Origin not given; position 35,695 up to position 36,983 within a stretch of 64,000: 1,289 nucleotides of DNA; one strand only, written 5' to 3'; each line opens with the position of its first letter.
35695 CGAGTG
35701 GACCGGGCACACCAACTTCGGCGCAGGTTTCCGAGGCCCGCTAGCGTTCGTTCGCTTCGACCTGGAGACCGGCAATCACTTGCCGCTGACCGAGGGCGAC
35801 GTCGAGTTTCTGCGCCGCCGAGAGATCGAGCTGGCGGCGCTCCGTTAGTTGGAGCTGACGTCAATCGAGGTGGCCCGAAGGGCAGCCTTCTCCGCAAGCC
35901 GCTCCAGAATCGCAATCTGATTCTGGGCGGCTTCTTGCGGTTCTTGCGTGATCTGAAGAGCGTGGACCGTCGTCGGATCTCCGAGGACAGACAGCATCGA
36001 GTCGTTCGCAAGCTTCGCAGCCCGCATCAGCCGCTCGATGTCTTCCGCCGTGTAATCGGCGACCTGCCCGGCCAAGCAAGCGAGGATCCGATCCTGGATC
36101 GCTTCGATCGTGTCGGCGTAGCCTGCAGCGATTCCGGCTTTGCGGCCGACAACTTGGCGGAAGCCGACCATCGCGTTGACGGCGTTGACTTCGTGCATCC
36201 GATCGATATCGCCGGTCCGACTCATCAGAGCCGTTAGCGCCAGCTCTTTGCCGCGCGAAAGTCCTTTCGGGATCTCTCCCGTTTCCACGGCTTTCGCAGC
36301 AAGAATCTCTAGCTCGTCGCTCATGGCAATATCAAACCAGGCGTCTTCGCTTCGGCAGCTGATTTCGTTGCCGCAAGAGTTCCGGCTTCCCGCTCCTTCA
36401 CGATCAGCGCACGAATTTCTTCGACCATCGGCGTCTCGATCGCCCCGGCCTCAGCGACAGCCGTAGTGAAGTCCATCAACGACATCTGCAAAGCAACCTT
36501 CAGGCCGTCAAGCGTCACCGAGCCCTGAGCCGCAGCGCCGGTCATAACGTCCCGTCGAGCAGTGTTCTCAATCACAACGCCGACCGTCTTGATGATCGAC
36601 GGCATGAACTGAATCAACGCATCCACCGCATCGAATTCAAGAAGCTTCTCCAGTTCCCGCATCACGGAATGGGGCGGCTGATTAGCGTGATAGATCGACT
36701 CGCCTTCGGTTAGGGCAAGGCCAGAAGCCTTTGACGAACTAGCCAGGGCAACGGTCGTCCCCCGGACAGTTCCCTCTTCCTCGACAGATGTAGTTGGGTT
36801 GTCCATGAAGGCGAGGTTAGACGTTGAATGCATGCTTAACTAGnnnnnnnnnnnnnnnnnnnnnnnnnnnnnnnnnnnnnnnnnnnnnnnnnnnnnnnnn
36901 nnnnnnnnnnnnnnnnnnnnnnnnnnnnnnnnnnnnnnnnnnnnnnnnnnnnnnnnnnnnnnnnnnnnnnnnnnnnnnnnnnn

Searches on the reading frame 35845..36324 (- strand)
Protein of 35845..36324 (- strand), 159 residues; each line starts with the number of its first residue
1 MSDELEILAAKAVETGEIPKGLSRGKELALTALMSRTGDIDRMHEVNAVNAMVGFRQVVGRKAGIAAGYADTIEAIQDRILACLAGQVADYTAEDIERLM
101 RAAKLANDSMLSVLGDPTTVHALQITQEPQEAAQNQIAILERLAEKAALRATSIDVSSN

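Call 40: search_protein_families(library=pfam, max_evalue=0.05, proteins=[window:35845-36324:-])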
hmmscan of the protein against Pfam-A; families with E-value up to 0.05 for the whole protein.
window:35845-36324:- (159 aa): 0 families

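Call 96: search_protein_families(library=phrogs, max_evalue=0.01, proteins=[window:35845-36324:-])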
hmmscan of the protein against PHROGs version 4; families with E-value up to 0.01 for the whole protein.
window:35845-36324:- (159 aa): 0 families

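Call 97: search_solved_structures(query=window:35845-36324:-, max_evalue=1)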
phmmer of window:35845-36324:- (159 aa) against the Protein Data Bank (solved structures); distinct sequences matched with E-value up to 1: 1.
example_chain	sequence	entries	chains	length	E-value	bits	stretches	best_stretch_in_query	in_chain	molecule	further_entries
9au6_A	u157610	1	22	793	0.34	14.2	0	63-131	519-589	Flagellin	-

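Call 106: predict_structure(protein=window:35845-36324:-)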
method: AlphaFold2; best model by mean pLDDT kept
length: 159 residues; sequences in the alignment: 1
mean_pLDDT: 61.8   pTM: 0.50
mean pLDDT of the five models: 61.8, 61.7, 59.7, 56.0, 50.6
residues with pLDDT >= 90: 0; 70-90: 45; 50-70: 84; < 50: 30
segments of 3 or more residues with pLDDT < 50: 38-64
pLDDT, mean of each block of 10 residues (from residue 1): 62 61 63 51 46 37 56 69 65 74 73 66 59 72 77 57
secondary structure, 60 per line:
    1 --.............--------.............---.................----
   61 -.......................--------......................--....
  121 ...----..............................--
elements in order: H3-15 H24-36 H40-56 H62-84 H93-114 H117-123 H128-157

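Call 109: fold_search(model_id=the predicted structure, library=pdb)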
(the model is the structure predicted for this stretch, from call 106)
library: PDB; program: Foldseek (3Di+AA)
matches with E <= 10: 341; with E <= 0.001: 0
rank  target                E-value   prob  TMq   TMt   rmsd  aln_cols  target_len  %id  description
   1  3uum_B                5.2e-01  0.84  0.34  0.41   7.7       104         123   14  Crystal Structure of N-terminal first spectrin repeat of utrophin (released 2012-09-19)
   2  8qae_C                7.4e-01  0.44  0.26  0.37   7.1       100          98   13  X-ray crystal structure of a de novo designed single-chain antiparallel 6-helix alpha-helical barrel, sc-apCC-6-SLLA (released 2024-07-03)
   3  6ork_A                7.4e-01  0.15  0.23  0.17  13.6       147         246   16  Crystal structure of Sel1 repeat protein from Oxalobacter formigenes (released 2020-05-06)
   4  3zc0_A                8.2e-01  0.18  0.26  0.22  12.0       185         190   11  Structure of AfC3PO - duplex RNA complex (released 2013-01-23)
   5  2luh_MODEL_1_A        8.6e-01  0.69  0.42  0.40  12.8       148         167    9  NMR structure of the Vta1-Vps60 complex (released 2012-11-07)
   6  1ez3_A                8.6e-01  0.41  0.29  0.36  10.9       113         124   18  CRYSTAL STRUCTURE OF THE NEURONAL T-SNARE SYNTAXIN-1A (released 2000-06-07)
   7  1ez3_B                9.5e-01  0.41  0.30  0.37  10.9       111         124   20  CRYSTAL STRUCTURE OF THE NEURONAL T-SNARE SYNTAXIN-1A (released 2000-06-07)
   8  1owa_MODEL_1_A        1.1e+00  0.20  0.27  0.28  17.6       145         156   12  Solution Structural Studies on Human Erythrocyte Alpha Spectrin N Terminal Tetramerization Domain (released 2004-03-30)
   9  3lg7_A                1.1e+00  0.33  0.29  0.35  10.8       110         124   16  Crystal structure of HIV epitope-scaffold 4E10_S0_1EZ3A_002_C (released 2010-09-22)
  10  5z1n                  1.2e+00  0.28  0.28  0.27  12.9       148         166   13  Crystal structure of C terminal region of G-protein interacting protein 1 (Gip1) from Dictyostelium discoideum (released 2018-10-17)
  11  1o5h_A                1.3e+00  0.23  0.32  0.27  13.4       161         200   15  Crystal structure of formiminotetrahydrofolate cyclodeaminase (TM1560) from Thermotoga maritima at 2.80 A resolution (released 2003-09-30)
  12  5j1h_A                1.4e+00  0.54  0.43  0.38  17.2       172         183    7  Structure of the spectrin repeats 5 and 6 of the plakin domain of plectin (released 2016-07-20)
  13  4jeu_B                1.4e+00  0.18  0.27  0.20  15.0       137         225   19  Crystal Structure of Munc18a and Syntaxin1 with native N-terminus complex (released 2013-07-17)
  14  8zak_B                1.4e+00  0.14  0.22  0.15  12.2       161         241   14  Crystal structure of the channel protein CorA from Campylobacter jejuni in complex with Ni2+ (released 2024-06-19)
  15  7o3x_A                1.4e+00  0.09  0.19  0.15  27.4       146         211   16  Structural basis for VIPP1 oligomerization and maintenance of thylakoid membrane integrity (released 2021-06-30)
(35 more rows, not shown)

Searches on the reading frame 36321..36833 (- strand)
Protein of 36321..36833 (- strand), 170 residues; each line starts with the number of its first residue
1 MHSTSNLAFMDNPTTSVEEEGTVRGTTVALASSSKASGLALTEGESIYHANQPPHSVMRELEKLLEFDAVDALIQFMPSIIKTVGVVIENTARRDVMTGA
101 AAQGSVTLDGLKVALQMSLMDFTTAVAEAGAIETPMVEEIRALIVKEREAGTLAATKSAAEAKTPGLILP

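Call 40: search_protein_families(library=pfam, max_evalue=0.05, proteins=[window:36321-36833:-])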
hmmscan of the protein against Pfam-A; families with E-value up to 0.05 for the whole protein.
window:36321-36833:- (170 aa): 0 families

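Call 96: search_protein_families(library=phrogs, max_evalue=0.01, proteins=[window:36321-36833:-])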
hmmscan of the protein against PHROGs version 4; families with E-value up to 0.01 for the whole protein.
window:36321-36833:- (170 aa): 0 families

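Call 98: search_solved_structures(query=window:36321-36833:-, max_evalue=1)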
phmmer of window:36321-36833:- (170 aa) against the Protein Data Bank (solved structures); distinct sequences matched with E-value up to 1: 0.

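Call 107: predict_structure(protein=window:36321-36833:-)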
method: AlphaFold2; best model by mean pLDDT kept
length: 170 residues; sequences in the alignment: 1
mean_pLDDT: 43.5   pTM: 0.24
mean pLDDT of the five models: 43.5, 41.9, 40.4, 40.1, 35.9
residues with pLDDT >= 90: 0; 70-90: 0; 50-70: 25; < 50: 145
segments of 3 or more residues with pLDDT < 50: 1-83, 88-112, 125-127, 129-137, 150-167
pLDDT, mean of each block of 10 residues (from residue 1): 38 38 36 35 38 44 42 45 49 45 43 53 49 46 51 41 44
secondary structure, 60 per line:
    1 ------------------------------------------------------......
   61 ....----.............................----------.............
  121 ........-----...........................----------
elements in order: H55-64 H69-97 H108-128 H134-160
